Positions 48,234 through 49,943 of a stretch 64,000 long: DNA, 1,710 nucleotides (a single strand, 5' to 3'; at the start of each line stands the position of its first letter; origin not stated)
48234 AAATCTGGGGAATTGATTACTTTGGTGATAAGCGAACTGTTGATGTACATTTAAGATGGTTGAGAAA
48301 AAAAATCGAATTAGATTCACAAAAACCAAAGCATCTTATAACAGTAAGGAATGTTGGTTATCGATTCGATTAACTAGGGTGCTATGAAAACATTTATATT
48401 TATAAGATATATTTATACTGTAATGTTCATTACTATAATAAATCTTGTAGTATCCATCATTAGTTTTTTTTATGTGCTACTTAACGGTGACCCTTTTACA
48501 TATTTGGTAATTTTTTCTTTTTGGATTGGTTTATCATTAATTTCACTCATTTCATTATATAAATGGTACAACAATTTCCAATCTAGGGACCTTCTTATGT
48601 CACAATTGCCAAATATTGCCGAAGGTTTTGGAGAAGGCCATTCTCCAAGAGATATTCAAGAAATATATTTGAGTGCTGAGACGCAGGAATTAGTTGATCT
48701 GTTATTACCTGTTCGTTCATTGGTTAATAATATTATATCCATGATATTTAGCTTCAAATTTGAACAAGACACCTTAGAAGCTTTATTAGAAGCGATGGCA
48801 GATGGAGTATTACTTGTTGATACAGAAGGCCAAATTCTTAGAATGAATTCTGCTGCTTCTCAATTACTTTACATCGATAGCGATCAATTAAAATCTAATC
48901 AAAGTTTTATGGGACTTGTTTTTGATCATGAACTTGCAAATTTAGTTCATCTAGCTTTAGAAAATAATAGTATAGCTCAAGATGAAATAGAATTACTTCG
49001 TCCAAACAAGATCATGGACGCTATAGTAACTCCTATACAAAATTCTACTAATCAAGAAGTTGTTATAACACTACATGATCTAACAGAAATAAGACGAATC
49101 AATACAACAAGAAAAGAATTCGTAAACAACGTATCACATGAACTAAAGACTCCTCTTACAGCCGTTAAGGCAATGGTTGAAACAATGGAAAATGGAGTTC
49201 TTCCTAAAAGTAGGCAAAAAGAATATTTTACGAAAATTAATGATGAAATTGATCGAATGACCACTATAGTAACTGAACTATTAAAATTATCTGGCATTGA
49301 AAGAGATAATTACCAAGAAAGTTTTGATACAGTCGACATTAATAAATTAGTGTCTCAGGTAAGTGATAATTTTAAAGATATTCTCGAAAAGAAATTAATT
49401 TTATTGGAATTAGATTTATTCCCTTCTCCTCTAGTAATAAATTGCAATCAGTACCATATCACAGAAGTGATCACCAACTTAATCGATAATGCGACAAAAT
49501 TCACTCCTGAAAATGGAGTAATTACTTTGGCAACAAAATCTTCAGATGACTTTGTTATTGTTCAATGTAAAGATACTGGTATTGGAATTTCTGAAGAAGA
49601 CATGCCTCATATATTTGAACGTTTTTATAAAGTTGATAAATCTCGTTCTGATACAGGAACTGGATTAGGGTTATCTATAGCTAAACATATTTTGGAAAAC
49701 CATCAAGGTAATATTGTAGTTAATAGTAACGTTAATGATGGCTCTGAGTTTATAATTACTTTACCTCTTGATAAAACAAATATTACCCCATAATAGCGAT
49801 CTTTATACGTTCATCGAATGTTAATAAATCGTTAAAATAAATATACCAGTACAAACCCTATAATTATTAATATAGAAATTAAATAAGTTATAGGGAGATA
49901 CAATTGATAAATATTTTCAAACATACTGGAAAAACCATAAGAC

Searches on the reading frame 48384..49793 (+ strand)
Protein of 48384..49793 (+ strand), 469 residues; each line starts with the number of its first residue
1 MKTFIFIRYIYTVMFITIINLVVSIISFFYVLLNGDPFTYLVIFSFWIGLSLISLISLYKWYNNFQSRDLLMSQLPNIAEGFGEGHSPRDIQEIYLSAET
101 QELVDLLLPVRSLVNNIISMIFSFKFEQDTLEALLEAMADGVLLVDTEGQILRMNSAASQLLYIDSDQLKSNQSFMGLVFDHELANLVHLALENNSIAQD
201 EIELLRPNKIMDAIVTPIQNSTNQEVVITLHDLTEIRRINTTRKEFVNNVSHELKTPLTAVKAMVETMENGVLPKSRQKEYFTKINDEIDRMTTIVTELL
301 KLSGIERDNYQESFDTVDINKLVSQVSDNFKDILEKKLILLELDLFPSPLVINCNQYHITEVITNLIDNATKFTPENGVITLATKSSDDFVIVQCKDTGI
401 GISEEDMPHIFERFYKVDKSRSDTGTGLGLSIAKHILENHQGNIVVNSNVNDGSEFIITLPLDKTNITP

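Call 18: search_protein_families(library=ncbifam, proteins=[window:48384-49793:+], max_evalue=0.00001)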
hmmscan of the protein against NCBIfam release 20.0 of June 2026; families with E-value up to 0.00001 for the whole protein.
window:48384-49793:+ (469 aa): 83 families (the best 25 are shown)
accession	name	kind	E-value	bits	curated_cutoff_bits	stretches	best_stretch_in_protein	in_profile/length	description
NF046044.1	PnpS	equivalog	6.9e-94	315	400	1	92-461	18-390/390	two-component system histidine kinase PnpS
NF033092.0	HK_WalK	equivalog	1.6e-80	271.4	725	1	102-462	231-594/594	cell wall metabolism sensor histidine kinase WalK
TIGR02966.1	phoR_proteo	equivalog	6.7e-79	265.3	334.2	1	129-459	6-332/333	phosphate regulon sensor histidine kinase PhoR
NF033093.1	HK_VicK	exception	3.1e-60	204.1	680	1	99-467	64-440/448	cell wall metabolism sensor histidine kinase VicK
NF008468.0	PRK11360.1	equivalog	4.2e-53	180.6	646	1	114-465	256-611/616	two-component system sensor histidine kinase AtoS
NF041735.1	hist_kin_RppB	equivalog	9.5e-53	179.5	400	1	243-461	216-438/438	two-component system sensor histidine kinase RppB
NF045911.1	TCSHisKinNblS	equivalog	1.5e-52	178.8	1000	1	125-461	262-619/621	two-component system sensor histidine kinase NblS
NF047874.1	MASE3_PAS_HK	subfamily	1.4e-49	169.5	560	1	126-465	262-628/655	MASE3 domain-containing sensor histidine kinase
NF008235.0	PRK11006.1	equivalog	5.6e-48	163.9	390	1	136-461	105-422/431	phosphate regulon sensor histidine kinase PhoR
NF008312.0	PRK11100.1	equivalog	3.3e-44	151.5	356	1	245-462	258-474/477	two-component system sensor histidine kinase CreC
NF040691.1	MtrAB_MtrB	equivalog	5.2e-42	144.5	450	1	232-463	260-493/507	MtrAB system histidine kinase MtrB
TIGR02956.1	TMAO_torS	equivalog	8.6e-41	140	676.5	1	239-465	460-685/967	TMAO reductase system sensor histidine kinase/response regulator TorS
NF041210.1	his_kin_PieS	equivalog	2.2e-40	139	850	1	232-463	239-471/474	two component system sensor histidine kinase PieS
NF053855.1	HisKinPhoRBctds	equivalog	3.9e-40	137.8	500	1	97-460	213-581/583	two-component system sensor histidine kinase PhoR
NF012163.2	BaeS_SmeS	equivalog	4.7e-40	137.9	500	1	237-461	234-457/457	sensor histidine kinase efflux regulator BaeS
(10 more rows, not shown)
